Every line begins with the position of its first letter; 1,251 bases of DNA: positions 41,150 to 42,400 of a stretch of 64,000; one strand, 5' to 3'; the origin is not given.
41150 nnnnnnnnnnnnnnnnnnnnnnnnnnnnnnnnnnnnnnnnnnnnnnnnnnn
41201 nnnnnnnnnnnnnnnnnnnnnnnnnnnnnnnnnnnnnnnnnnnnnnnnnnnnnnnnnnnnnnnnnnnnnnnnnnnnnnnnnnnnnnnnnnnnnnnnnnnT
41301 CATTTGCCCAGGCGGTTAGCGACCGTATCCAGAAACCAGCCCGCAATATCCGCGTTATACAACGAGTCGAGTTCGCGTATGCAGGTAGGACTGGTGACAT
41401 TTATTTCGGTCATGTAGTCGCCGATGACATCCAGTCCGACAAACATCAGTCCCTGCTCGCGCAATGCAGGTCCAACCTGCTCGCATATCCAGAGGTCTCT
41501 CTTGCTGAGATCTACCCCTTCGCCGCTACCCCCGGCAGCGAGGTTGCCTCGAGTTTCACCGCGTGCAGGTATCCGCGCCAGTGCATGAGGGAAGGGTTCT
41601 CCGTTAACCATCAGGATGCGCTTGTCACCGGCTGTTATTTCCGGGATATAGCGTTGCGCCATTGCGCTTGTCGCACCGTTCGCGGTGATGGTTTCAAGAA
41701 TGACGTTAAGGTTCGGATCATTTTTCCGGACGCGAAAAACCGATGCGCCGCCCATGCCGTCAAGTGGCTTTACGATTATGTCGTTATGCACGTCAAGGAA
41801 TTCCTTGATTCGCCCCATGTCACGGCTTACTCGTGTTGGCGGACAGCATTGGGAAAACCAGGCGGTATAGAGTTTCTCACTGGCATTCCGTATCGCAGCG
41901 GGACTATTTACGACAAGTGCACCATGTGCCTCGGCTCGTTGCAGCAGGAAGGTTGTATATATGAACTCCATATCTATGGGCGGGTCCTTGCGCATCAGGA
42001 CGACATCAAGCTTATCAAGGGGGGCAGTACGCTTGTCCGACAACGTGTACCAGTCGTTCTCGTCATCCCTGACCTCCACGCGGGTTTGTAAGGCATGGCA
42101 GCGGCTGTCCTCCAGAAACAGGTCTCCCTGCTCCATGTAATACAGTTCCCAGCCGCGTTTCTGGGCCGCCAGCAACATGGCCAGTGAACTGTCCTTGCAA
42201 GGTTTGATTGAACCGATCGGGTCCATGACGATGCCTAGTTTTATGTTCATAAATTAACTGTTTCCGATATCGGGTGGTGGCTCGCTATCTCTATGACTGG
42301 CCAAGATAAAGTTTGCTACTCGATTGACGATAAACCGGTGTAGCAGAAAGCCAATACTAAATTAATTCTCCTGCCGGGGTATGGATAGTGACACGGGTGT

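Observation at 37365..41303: ApbE + NusG-II (DUF1312-like) + Gx-transporter-like module inserted between gshB and yqgE: candidate extracytoplasmic flavinylation/redox system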

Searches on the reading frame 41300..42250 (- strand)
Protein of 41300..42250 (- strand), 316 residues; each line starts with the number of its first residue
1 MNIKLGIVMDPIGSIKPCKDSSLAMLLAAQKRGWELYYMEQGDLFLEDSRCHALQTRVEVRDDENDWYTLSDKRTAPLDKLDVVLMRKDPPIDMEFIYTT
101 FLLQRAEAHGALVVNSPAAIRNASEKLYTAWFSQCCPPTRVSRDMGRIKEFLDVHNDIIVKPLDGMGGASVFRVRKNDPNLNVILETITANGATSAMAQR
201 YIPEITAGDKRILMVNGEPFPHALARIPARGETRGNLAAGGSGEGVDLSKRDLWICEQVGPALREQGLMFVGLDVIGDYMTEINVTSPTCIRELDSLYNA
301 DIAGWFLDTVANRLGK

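Call 3: search_protein_families(library=pfam, proteins=[window:41300-42250:-], max_evalue=0.01)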
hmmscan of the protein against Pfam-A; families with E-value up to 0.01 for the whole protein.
window:41300-42250:- (316 aa): 4 families
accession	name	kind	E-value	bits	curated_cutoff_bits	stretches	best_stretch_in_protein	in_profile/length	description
PF02955.21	GSH-S_ATP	-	2.2e-76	255.6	23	1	125-298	1-174/175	Prokaryotic glutathione synthetase, ATP-grasp domain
PF02951.20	GSH-S_N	-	1.6e-44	151.2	21.3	1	3-121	1-119/119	Prokaryotic glutathione synthetase, N-terminal domain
PF08443.16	RimK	-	4.1e-09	36.7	21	1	137-283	19-163/188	RimK-like ATP-grasp domain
PF14398.11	ATPgrasp_YheCD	-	5.9e-06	26.2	26.8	1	132-183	25-76/255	YheC/D like ATP-grasp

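Call 4: search_protein_families(library=ncbifam, proteins=[window:41300-42250:-], max_evalue=0.01)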
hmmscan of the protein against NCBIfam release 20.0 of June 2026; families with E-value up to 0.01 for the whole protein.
window:41300-42250:- (316 aa): 9 families
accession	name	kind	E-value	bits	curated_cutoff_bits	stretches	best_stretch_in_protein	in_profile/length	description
NF003573.0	PRK05246.1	equivalog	3.2e-134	446.7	272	1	3-314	2-313/316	glutathione synthase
TIGR01380.1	glut_syn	equivalog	1.8e-129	431.2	299.05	1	3-312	1-310/312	glutathione synthase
NF009110.0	PRK12458.1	subfamily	5.1e-66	223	408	1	4-303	2-320/349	glutathione synthetase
NF040720.1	MptN_Meth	equivalog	2.8e-20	72.6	350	1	74-285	49-267/291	tetrahydromethanopterin:alpha-L-glutamate ligase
TIGR00768.1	rimK_fam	subfamily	2.2e-18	66.6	143.4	1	50-305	19-271/276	RimK family alpha-L-glutamate ligase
TIGR02144.1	LysX_arch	equivalog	2.6e-06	26.7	275.6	1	76-250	43-215/281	lysine biosynthesis protein LysX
NF007764.0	PRK10446.1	equivalog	0.00015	21.2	331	1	78-304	55-280/300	30S ribosomal protein S6--L-glutamate ligase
TIGR02291.1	rimK_rel_E_lig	hypoth_equivalog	0.0077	15.3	314.2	0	142-175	62-95/317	alpha-L-glutamate ligase-like protein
NF009403.0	PRK12767.1-2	equivalog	0.009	15.2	286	0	154-188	142-175/342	carbamoyl phosphate synthase-like protein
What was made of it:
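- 41300..42250 (-): gshB (glutathione synthetase), the first gene of the string and 4-nt coupled to apbE. Context only. NCBIfam NF003573 3.2e-134 (call 4).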
